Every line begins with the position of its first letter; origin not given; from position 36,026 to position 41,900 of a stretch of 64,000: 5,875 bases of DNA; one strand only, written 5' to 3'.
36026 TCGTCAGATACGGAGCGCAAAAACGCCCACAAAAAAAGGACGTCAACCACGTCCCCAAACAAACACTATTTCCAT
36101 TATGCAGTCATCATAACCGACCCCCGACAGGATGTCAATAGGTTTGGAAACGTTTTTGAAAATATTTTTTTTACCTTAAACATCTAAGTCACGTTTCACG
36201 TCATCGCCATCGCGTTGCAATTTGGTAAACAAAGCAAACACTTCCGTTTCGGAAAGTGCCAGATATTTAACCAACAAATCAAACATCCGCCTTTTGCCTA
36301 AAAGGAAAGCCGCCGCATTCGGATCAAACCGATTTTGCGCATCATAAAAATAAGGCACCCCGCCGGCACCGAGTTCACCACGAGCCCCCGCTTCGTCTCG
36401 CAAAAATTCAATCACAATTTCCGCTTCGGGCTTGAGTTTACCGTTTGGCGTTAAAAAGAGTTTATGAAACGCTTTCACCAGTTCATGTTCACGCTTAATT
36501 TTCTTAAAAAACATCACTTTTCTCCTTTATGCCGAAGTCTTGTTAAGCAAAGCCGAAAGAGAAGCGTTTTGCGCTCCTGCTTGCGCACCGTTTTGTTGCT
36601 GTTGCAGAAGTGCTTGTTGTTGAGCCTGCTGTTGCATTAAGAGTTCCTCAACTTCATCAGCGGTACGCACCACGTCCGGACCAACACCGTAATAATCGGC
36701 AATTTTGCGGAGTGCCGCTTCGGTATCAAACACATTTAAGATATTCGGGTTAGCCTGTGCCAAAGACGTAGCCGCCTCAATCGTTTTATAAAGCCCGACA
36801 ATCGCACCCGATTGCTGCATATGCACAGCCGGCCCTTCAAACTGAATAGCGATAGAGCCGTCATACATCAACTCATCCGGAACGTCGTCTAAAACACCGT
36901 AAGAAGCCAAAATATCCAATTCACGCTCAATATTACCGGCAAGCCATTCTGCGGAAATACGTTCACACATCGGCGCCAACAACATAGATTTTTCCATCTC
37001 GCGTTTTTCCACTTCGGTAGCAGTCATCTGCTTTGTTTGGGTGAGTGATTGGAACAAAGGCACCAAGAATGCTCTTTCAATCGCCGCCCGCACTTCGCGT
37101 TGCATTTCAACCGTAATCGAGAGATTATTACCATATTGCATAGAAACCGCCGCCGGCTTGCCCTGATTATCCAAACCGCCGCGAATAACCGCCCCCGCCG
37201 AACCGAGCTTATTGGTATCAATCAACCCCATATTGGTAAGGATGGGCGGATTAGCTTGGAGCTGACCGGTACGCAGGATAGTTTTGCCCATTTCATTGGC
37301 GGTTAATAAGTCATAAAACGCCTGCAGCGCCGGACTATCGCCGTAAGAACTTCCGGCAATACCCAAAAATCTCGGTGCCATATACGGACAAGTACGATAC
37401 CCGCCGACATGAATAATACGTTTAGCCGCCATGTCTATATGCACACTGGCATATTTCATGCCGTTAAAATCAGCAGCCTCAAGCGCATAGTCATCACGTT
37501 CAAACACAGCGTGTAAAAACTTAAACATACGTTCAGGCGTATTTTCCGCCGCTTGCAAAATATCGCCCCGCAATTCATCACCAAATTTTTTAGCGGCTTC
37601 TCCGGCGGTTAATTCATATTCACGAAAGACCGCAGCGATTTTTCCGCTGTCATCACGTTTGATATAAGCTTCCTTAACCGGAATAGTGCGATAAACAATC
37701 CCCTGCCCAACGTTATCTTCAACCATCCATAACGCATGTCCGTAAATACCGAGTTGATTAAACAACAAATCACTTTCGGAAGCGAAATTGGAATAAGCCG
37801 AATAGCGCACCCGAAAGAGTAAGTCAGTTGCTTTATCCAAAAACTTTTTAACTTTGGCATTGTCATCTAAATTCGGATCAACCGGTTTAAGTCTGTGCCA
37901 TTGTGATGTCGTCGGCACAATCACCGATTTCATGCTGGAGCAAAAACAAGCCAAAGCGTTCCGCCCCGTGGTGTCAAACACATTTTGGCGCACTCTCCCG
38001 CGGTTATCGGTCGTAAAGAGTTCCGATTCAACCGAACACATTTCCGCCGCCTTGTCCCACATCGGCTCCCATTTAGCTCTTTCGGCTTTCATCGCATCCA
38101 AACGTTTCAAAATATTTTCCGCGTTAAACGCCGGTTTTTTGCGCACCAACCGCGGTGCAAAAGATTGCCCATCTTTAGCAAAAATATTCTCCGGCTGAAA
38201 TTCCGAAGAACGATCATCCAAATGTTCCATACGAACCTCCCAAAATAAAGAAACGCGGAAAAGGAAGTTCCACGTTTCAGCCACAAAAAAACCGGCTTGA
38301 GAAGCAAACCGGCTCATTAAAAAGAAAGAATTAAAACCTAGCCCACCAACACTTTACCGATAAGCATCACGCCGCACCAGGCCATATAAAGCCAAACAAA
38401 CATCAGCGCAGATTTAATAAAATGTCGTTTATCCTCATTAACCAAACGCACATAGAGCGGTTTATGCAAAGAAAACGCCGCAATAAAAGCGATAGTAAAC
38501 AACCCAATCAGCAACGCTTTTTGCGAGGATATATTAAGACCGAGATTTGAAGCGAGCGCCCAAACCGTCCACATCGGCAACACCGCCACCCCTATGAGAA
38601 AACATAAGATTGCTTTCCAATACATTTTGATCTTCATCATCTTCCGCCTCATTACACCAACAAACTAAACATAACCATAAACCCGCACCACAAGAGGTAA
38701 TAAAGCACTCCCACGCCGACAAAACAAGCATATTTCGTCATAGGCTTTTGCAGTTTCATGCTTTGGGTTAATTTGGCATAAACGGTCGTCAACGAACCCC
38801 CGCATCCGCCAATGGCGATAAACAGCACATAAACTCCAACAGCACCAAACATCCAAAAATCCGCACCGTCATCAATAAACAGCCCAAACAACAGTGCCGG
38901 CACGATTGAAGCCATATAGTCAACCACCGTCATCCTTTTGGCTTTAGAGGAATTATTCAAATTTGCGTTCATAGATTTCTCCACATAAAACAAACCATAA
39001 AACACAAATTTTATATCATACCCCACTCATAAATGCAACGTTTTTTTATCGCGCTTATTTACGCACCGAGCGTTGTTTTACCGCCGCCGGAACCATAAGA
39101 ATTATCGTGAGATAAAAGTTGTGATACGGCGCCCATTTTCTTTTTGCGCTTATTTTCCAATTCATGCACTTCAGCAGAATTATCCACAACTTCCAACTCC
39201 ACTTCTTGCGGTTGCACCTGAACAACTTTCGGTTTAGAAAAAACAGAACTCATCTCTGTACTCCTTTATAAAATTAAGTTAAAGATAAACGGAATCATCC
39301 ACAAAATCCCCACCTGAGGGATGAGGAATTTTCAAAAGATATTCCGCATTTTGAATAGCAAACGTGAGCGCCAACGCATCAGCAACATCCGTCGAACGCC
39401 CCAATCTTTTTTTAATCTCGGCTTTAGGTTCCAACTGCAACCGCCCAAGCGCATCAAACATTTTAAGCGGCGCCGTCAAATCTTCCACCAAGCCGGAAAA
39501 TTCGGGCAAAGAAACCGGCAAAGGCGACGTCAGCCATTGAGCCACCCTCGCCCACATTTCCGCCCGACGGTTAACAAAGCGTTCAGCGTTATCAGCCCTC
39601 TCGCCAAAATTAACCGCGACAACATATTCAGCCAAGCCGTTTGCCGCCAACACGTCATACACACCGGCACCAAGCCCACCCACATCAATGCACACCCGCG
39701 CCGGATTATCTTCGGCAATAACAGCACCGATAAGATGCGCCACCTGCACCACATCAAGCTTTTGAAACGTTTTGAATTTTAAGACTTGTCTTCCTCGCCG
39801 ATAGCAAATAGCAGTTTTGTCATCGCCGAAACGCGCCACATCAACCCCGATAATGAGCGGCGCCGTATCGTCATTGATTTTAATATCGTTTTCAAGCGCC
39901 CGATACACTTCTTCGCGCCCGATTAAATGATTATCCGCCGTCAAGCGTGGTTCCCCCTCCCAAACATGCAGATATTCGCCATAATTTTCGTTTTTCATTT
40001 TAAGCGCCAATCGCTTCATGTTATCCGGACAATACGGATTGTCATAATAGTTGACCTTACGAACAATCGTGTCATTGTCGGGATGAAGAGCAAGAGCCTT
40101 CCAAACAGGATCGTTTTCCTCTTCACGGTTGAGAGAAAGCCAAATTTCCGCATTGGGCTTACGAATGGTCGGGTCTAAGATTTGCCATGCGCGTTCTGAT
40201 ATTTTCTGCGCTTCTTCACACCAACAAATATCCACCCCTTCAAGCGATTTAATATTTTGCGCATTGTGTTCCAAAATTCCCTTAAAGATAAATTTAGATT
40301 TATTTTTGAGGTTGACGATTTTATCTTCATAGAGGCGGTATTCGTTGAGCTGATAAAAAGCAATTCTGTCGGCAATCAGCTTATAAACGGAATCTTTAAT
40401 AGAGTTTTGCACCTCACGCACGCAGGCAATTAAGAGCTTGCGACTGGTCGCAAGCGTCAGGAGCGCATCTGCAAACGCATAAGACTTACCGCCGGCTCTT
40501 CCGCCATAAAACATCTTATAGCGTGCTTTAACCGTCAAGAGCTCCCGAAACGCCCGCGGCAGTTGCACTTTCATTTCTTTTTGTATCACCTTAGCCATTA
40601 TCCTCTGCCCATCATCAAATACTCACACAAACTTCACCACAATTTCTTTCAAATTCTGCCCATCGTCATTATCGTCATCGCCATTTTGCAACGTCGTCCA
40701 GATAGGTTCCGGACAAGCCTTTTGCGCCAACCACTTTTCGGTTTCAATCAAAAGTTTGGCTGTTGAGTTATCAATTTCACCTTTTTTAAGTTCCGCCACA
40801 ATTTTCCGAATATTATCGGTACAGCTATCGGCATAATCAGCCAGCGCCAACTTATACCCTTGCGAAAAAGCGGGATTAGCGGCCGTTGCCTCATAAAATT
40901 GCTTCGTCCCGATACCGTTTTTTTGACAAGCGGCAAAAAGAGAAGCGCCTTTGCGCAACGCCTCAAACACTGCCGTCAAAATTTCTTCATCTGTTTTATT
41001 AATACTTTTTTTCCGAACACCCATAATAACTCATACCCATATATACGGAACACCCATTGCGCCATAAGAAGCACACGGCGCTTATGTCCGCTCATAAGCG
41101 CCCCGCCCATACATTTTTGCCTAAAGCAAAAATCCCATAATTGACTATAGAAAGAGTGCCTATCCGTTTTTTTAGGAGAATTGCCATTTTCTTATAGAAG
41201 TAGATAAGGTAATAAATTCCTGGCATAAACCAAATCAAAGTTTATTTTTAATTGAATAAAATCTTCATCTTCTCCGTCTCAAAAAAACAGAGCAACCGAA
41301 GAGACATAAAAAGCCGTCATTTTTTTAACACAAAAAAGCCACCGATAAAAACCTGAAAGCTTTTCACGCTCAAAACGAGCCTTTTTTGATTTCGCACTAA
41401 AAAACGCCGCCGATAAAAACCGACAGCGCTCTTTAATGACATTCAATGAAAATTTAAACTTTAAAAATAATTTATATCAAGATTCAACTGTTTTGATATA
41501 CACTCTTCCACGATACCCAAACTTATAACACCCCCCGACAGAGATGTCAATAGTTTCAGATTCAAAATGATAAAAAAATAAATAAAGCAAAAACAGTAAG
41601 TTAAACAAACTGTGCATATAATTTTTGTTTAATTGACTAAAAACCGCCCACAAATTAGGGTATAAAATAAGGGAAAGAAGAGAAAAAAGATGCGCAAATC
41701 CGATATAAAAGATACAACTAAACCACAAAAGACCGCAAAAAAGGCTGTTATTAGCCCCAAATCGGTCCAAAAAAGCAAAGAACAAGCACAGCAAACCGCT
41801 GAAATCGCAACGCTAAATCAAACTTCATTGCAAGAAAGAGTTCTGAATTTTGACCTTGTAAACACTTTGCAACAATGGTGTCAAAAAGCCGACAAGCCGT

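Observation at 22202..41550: Podovirus-like morphogenesis block with no lysogeny, replication or lysis genes: cryptic remnant or a domesticated particle (GTA-like) system?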

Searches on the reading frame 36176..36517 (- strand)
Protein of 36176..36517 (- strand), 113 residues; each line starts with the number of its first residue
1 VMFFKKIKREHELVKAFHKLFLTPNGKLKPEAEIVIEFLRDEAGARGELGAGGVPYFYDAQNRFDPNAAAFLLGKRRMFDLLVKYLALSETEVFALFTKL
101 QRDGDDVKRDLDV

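Call 6: search_protein_families(library=phrogs, proteins=[window:36176-36517:-], max_evalue=0.01)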
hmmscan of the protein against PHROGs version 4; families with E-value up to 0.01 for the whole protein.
window:36176-36517:- (113 aa): 1 family
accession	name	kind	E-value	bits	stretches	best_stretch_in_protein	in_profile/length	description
phrog_4437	-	unknown function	0.0043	18.2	0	14-99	14-93/107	-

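Call 16: search_protein_families(library=pfam, proteins=[window:36176-36517:-], max_evalue=0.01)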
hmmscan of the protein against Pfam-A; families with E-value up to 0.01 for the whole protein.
window:36176-36517:- (113 aa): 1 family
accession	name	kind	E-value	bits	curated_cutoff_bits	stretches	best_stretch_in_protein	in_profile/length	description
PF25181.1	Phage_Bbp19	-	0.00072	19.8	25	1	18-88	2-59/61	Bbp19-like phage protein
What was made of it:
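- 36176..36517 (-): 113-aa Bbp19-like protein. PF25181 7e-4, below the curated cutoff (call 16).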

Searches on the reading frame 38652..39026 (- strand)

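Call 6: search_protein_families(library=phrogs, proteins=[window:38652-39026:-], max_evalue=0.01)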
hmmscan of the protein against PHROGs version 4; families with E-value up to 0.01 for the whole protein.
window:38652-39026:- (124 aa): 1 family
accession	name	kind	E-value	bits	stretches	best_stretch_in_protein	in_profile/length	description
phrog_37040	-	unknown function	0.0078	17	0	56-79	17-39/45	-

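Call 16: search_protein_families(library=pfam, proteins=[window:38652-39026:-], max_evalue=0.01)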
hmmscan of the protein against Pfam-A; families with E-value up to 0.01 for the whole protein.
window:38652-39026:- (124 aa): 0 families

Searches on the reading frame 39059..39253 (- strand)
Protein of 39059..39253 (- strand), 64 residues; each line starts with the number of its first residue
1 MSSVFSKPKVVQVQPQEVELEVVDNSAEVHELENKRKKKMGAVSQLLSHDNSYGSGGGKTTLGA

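Call 93: search_protein_families(library=pfam, proteins=[window:39059-39253:-], max_evalue=0.01)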
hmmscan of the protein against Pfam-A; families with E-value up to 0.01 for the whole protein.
window:39059-39253:- (64 aa): 0 families

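Call 96: search_protein_families(library=phrogs, proteins=[window:39059-39253:-], max_evalue=0.01)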
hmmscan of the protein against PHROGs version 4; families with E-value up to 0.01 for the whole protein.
window:39059-39253:- (64 aa): 0 families
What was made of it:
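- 39059..39253 (-): 64-aa protein ending ............, conserved after TerL. No family hit (calls 93, 96).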

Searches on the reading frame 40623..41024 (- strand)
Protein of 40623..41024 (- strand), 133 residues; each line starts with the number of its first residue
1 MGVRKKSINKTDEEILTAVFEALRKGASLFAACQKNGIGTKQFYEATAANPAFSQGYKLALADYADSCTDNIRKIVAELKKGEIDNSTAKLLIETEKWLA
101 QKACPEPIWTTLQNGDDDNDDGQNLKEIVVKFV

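Call 6: search_protein_families(library=phrogs, proteins=[window:40623-41024:-], max_evalue=0.01)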
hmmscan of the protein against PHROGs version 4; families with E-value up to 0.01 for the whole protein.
window:40623-41024:- (133 aa): 2 families
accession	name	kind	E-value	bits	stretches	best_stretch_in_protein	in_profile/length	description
phrog_1482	-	head and packaging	1.3e-14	55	1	10-121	14-126/147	terminase small subunit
phrog_4102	-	head and packaging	0.00063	21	1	10-113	14-121/166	terminase small subunit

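Call 16: search_protein_families(library=pfam, proteins=[window:40623-41024:-], max_evalue=0.01)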
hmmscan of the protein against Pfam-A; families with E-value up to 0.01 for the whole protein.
window:40623-41024:- (133 aa): 1 family
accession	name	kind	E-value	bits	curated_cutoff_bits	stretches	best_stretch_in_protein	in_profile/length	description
PF20901.3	Sf6_terminase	-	2.3e-11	44.1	27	1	12-105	2-96/106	Bacteriophage Sf6, terminase small subunit-like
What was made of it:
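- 40623..41024 (-): Small terminase, Sf6 type (133 aa). PF20901 2.3e-11 and phrog_1482 1.3e-14 (calls 6, 16).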

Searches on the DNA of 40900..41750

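Call 36: search_rna_families(source=window, start=40900, end=41750, threshold=evalue, max_evalue=1)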
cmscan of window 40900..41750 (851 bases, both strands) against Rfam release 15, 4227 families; matches with E-value up to 1: 2.
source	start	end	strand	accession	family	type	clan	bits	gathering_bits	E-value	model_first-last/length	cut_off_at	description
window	41398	41484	-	RF02865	ncS01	Gene; sRNA;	-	19.5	58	0.73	1-110/110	no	Burkholderia sRNA 1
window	41398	41474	-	RF01472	rli40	Gene; sRNA;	-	14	100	0.68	1-263/263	no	Listeria sRNA rli40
